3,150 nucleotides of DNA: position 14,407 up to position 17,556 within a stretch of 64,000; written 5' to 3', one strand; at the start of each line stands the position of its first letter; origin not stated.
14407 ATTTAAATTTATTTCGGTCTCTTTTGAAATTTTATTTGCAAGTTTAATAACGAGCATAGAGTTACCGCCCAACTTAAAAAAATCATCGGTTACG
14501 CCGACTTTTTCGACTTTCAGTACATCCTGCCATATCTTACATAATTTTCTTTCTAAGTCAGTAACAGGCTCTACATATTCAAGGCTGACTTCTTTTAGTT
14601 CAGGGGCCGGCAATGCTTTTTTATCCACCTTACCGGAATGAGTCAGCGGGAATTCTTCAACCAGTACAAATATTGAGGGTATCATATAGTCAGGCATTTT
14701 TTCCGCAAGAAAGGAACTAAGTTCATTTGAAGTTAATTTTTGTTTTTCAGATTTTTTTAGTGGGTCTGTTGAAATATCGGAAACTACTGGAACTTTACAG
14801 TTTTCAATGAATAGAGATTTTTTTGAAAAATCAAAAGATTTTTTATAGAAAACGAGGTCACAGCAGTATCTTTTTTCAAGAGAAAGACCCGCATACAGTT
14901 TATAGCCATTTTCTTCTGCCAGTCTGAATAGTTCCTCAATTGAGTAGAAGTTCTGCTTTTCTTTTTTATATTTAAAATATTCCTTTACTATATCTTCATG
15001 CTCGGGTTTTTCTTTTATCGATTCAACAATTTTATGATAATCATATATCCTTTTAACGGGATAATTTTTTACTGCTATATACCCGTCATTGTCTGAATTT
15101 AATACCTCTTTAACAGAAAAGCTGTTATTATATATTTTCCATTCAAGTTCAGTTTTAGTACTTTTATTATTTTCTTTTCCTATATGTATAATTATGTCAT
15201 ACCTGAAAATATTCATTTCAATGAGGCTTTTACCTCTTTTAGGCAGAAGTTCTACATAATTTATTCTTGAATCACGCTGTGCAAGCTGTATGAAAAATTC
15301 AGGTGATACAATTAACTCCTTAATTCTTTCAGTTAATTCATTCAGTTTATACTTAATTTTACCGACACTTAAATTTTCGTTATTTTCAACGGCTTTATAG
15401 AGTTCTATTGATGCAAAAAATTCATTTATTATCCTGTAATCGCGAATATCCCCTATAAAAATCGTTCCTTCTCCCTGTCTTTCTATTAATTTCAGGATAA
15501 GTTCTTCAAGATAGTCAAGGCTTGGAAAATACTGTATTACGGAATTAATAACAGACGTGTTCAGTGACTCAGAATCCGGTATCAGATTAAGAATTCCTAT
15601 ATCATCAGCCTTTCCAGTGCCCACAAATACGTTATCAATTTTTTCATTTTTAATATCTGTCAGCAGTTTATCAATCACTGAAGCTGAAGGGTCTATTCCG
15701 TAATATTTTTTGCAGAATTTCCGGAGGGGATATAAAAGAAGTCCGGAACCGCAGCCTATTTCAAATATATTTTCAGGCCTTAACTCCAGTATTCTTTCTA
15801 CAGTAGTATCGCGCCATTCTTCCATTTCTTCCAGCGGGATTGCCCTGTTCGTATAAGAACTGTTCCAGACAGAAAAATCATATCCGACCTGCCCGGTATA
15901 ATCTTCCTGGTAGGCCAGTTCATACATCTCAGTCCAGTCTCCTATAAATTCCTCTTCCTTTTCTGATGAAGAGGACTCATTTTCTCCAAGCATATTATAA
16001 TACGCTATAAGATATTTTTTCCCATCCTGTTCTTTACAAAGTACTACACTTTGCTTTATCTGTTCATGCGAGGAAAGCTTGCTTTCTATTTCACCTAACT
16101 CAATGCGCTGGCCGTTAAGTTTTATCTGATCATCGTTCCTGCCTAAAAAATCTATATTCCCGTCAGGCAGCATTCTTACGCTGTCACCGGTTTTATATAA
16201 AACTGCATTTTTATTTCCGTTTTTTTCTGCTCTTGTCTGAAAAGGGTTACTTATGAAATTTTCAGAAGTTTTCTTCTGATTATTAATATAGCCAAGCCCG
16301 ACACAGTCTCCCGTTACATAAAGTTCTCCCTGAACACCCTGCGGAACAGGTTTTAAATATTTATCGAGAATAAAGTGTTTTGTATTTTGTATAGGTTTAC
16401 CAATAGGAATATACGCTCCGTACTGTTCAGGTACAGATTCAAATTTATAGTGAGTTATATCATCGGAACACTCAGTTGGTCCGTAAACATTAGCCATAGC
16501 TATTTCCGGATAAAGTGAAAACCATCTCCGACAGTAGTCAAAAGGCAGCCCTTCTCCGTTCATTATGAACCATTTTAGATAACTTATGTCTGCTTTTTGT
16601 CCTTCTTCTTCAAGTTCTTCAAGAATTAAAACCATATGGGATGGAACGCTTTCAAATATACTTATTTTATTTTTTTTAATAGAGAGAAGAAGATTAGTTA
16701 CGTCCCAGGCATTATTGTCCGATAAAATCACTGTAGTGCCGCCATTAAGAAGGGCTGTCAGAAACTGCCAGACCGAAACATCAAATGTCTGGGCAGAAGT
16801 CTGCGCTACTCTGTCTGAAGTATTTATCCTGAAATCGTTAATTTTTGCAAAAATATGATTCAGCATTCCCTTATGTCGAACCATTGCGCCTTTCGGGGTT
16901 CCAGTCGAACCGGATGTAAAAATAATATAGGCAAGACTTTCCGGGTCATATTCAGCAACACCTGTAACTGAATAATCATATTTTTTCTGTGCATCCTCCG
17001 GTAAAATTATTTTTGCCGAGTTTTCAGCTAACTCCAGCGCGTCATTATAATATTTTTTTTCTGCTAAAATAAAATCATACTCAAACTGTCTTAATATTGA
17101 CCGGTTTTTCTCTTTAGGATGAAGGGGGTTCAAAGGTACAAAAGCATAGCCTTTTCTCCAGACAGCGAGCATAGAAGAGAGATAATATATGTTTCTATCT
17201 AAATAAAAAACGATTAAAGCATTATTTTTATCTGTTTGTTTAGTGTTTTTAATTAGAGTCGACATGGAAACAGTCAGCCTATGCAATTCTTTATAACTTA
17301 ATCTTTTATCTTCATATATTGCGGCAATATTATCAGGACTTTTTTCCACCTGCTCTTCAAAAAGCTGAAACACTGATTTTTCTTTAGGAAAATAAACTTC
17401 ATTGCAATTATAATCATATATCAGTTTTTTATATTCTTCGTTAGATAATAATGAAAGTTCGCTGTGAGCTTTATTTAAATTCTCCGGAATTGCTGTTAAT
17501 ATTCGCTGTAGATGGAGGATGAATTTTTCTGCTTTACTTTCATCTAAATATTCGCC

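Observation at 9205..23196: Orphan single-ORF trimodular NRPS predicting an N-capped D-L-L tripeptide with two backbone N-methylations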

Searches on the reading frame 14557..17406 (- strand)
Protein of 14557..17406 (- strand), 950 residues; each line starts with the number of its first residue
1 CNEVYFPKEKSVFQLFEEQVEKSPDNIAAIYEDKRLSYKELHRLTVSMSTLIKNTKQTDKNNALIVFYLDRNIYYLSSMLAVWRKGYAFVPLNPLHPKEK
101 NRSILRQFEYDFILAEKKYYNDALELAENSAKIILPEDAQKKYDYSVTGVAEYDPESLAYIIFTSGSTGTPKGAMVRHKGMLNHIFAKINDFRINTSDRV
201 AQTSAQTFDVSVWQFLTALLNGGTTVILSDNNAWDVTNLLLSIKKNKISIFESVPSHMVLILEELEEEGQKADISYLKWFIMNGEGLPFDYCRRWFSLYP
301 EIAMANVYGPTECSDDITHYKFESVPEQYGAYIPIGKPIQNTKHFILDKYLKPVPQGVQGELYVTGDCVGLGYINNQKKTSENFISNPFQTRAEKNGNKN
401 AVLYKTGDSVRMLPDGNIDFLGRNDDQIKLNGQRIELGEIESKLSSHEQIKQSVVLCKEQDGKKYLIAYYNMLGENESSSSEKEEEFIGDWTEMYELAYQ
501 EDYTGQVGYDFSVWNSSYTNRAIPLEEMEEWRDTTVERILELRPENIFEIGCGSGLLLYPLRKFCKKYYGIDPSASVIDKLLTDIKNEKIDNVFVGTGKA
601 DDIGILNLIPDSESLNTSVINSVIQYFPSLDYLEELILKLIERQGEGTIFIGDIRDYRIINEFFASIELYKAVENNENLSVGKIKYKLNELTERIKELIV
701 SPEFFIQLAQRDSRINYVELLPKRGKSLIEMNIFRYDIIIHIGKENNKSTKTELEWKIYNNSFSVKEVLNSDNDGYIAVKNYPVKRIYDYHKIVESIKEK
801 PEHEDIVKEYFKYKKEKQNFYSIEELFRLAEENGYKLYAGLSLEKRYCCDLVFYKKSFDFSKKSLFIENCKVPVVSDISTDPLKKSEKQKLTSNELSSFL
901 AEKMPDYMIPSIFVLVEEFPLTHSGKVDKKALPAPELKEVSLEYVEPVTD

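Call 28: search_solved_structures(query=window:14557-17406:-, max_evalue=1e-10, show_alignments=1)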
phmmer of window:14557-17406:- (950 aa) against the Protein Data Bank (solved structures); distinct sequences matched with E-value up to 1e-10: 104 (the best 60 are shown).
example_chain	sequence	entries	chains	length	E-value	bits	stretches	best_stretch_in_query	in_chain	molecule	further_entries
9be3_A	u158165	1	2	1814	1.3e-141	476.7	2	9-473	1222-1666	Linear gramicidin synthase subunit A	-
9be4_A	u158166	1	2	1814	1.3e-141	476.7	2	9-473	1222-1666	Linear gramicidin synthase subunit A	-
9meh_A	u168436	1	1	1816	1.4e-141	476.7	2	9-473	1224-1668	Linear gramicidin synthase subunit A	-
6mfz_A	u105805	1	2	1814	1.4e-141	476.7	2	9-473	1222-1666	Linear gramicidin synthase subunit A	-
6mfy_A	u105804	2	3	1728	4.5e-141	475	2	9-474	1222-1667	Linear gramicidin synthase subunit A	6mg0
8xjz_C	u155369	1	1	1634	2e-96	327.3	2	32-467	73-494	Peptide synthetase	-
5wmm_A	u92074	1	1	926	1e-90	308.4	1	37-742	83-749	NRPS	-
9up2_A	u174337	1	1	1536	9.3e-83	282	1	6-484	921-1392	PvdL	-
9lcp_A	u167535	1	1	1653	1.1e-82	281.7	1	6-484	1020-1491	PvdL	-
9lcq_A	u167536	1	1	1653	1.1e-82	281.7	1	6-484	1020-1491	PvdL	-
9lco_A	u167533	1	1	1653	1.1e-82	281.7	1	6-484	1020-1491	PvdL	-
9bfd_A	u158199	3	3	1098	2.2e-82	280.8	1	6-471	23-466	Tyrocidine synthase 1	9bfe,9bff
4d4g_A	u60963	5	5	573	9.3e-82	278.7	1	9-470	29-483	APNAA1 | APNA A1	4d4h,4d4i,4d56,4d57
8hlk_A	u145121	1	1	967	4.2e-81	276.5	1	3-469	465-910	Microcystin synthetase B (Fragment)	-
8jbr_A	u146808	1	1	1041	6.1e-79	269.4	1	3-478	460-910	McyA protein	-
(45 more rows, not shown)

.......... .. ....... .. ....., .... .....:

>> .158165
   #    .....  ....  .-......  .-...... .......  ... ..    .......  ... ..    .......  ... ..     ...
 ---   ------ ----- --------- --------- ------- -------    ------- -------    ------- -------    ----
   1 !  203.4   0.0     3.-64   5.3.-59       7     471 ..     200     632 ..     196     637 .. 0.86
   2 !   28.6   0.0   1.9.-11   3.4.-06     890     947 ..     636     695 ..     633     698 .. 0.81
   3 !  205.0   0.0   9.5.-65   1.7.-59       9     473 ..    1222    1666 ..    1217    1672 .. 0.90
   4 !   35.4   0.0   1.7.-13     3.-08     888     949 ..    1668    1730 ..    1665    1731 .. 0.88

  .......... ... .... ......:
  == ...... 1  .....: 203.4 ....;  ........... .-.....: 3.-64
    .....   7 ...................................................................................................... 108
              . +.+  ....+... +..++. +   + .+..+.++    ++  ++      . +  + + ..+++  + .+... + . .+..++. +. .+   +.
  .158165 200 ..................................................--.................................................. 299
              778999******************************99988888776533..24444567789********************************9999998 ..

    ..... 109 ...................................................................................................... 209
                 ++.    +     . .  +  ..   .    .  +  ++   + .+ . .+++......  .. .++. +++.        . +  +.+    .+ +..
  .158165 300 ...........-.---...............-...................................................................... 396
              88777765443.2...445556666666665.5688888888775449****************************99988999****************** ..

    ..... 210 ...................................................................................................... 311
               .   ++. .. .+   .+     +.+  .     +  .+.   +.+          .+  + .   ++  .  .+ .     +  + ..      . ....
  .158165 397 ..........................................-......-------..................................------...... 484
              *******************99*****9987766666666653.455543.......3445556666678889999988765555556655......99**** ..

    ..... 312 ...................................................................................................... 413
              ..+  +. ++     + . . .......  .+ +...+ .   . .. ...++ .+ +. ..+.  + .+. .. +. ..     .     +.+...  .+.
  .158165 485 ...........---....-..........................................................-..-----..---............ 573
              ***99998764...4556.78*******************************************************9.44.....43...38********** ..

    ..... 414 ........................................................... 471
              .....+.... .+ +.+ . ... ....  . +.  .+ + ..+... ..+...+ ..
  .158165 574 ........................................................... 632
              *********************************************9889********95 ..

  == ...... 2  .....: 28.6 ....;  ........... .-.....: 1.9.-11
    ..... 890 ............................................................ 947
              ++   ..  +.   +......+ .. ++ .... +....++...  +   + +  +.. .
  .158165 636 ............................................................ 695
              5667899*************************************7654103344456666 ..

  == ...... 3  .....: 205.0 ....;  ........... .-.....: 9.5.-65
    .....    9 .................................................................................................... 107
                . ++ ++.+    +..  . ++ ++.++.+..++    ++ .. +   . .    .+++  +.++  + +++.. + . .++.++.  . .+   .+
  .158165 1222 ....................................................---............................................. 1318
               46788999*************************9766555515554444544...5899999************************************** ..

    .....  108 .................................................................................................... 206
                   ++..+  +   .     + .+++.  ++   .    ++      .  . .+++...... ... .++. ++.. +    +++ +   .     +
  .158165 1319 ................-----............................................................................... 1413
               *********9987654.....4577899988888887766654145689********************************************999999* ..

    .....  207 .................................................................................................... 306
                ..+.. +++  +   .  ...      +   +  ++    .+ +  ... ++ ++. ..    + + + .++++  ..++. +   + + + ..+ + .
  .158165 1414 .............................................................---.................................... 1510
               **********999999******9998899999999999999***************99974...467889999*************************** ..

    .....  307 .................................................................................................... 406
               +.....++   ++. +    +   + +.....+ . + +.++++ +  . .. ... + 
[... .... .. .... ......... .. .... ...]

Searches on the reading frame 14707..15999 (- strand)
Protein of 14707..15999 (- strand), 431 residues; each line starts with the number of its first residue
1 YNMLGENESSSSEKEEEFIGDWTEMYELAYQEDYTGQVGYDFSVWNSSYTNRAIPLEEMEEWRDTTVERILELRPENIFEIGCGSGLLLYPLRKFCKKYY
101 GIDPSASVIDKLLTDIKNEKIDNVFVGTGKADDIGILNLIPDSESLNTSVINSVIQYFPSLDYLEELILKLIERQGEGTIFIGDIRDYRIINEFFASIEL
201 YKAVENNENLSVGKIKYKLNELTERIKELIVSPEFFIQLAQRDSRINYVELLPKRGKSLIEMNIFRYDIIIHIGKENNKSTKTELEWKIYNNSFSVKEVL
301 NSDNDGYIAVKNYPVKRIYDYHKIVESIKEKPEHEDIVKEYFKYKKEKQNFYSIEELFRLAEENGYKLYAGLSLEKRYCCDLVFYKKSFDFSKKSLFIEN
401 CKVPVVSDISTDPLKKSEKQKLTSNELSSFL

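Call 31: search_solved_structures(query=window:14707-15999:-, max_evalue=0.01, show_alignments=2)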
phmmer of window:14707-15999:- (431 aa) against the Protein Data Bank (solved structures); distinct sequences matched with E-value up to 0.01: 2.
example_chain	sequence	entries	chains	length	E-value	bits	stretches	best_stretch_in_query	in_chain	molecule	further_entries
5wmm_A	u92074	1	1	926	2.1e-36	128.8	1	10-273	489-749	NRPS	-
2yxd_A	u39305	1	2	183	0.0014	20.7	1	53-134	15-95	Probable cobalt-precorrin-6Y C(15)-methyltransferase [decarboxylating]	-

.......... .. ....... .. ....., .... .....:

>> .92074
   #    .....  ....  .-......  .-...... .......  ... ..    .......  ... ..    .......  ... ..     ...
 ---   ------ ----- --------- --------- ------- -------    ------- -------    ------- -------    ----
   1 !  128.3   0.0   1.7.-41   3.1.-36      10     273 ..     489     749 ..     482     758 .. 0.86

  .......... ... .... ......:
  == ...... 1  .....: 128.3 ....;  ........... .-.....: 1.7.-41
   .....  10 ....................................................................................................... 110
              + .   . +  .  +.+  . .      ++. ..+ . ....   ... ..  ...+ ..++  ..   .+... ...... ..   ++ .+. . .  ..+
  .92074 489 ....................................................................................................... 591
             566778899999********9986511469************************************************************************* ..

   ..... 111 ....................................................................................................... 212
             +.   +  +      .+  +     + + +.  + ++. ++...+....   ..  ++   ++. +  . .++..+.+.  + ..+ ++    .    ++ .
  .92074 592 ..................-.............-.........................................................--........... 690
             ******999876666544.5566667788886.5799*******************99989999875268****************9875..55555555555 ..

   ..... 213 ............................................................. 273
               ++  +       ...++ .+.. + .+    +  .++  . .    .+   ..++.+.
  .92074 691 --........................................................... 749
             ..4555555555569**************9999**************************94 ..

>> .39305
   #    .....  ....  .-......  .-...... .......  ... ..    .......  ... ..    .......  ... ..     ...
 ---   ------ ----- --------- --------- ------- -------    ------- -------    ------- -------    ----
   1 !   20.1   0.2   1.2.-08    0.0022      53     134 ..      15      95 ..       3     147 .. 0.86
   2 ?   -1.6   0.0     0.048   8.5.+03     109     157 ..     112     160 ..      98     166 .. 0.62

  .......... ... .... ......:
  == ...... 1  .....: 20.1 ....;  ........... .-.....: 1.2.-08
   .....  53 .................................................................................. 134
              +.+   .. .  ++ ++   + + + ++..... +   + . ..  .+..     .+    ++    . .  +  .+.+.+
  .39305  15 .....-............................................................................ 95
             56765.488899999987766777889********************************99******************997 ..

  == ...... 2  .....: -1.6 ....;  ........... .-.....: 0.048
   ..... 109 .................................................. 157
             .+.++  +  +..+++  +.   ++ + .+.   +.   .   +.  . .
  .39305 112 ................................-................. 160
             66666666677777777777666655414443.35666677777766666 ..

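Call 58: find_homologous_proteins(query=window:14707-15999:-, max_evalue=1e-20)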
Query window:14707-15999:- (431 aa): 100 proteins with E <= 1e-20 among 8000 candidates.
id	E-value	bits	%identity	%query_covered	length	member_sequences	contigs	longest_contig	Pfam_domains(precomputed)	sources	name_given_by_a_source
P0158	5.1e-52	195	35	75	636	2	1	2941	PF13847.13,PF13489.13,PF13649.13,PF00550.32,PF13193.13,PF08241.19,PF08242.19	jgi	jgi:2-polyprenyl-3-methyl-5-hydroxy-6-metoxy-1,4-benzoquinol methylase/acyl carrier protein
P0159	1.9e-48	183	30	96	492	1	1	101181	PF13847.13,PF13489.13,PF13649.13,PF08241.19,PF08242.19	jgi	jgi:SAM-dependent methyltransferase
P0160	5.8e-47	179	34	65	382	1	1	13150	PF13847.13,PF13489.13,PF05175.21,PF13649.13,PF02390.24,PF01209.25,PF08241.19,PF08242.19,PF10294.16,PF05401.17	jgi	-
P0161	1.1e-46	178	35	65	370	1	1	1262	PF13847.13,PF13489.13,PF05175.21,PF13649.13,PF01209.25,PF08241.19,PF08242.19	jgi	jgi:ubiquinone/menaquinone biosynthesis C-methylase UbiE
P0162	1.4e-46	177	36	71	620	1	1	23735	PF13847.13,PF00501.35,PF13193.13,PF08242.19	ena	-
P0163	5.7e-46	175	30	86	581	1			PF13847.13,PF13489.13,PF13649.13,PF00550.32,PF13193.13,PF01209.25,PF08241.19,PF08242.19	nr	nr:methyltransferase domain-containing protein [Pyrinomonadaceae bacterium]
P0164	9.4e-46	175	31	90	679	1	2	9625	PF13847.13,PF13489.13,PF13649.13,PF00550.32,PF13193.13,PF08241.19,PF08242.19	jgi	jgi:2-polyprenyl-3-methyl-5-hydroxy-6-metoxy-1,4-benzoquinol methylase/acyl carrier protein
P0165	9.7e-46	175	31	86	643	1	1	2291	PF13847.13,PF13489.13,PF13649.13,PF00550.32,PF13193.13,PF08241.19,PF08242.19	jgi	jgi:SAM-dependent methyltransferase/acyl carrier protein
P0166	3.3e-45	173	28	90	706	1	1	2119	PF13847.13,PF13489.13,PF13649.13,PF00550.32,PF00501.35,PF13193.13,PF08241.19,PF08242.19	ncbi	ncbi:MAG: phosphopantetheine-binding protein, partial [Acidobacteriota bacterium]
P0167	5.0e-45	172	39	60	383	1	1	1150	PF13847.13,PF13489.13,PF13649.13,PF13193.13,PF08241.19,PF08242.19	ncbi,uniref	ncbi:methyltransferase, partial [Phormidium sp. LEGE 05292]|uniref:class I SAM-dependent methyltrans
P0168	5.1e-45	172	31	82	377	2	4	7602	PF13847.13,PF13489.13,PF13649.13,PF08241.19,PF08242.19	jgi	-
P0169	9.8e-45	171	32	76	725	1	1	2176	PF13847.13,PF13489.13,PF05175.21,PF13649.13,PF00550.32,PF00501.35,PF13193.13,PF08241.19,PF08242.19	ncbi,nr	ncbi:MAG: AMP-binding protein, partial [Acidobacteria bacterium]|nr:AMP-binding protein [Acidobacter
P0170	1.1e-44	171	32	73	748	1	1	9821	PF13847.13,PF13489.13,PF13649.13,PF00501.35,PF13193.13,PF08241.19,PF08242.19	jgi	-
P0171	1.2e-44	171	32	70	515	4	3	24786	PF13847.13,PF13489.13,PF13649.13,PF13193.13,PF08241.19,PF08242.19,PF05401.17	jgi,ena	-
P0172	2.3e-44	170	34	66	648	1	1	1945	PF13847.13,PF13489.13,PF00109.33,PF13649.13,PF00550.32,PF13193.13,PF08241.19,PF08242.19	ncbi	ncbi:MAG: beta-ketoacyl synthase N-terminal-like domain-containing protein, partial [Byssovorax sp.]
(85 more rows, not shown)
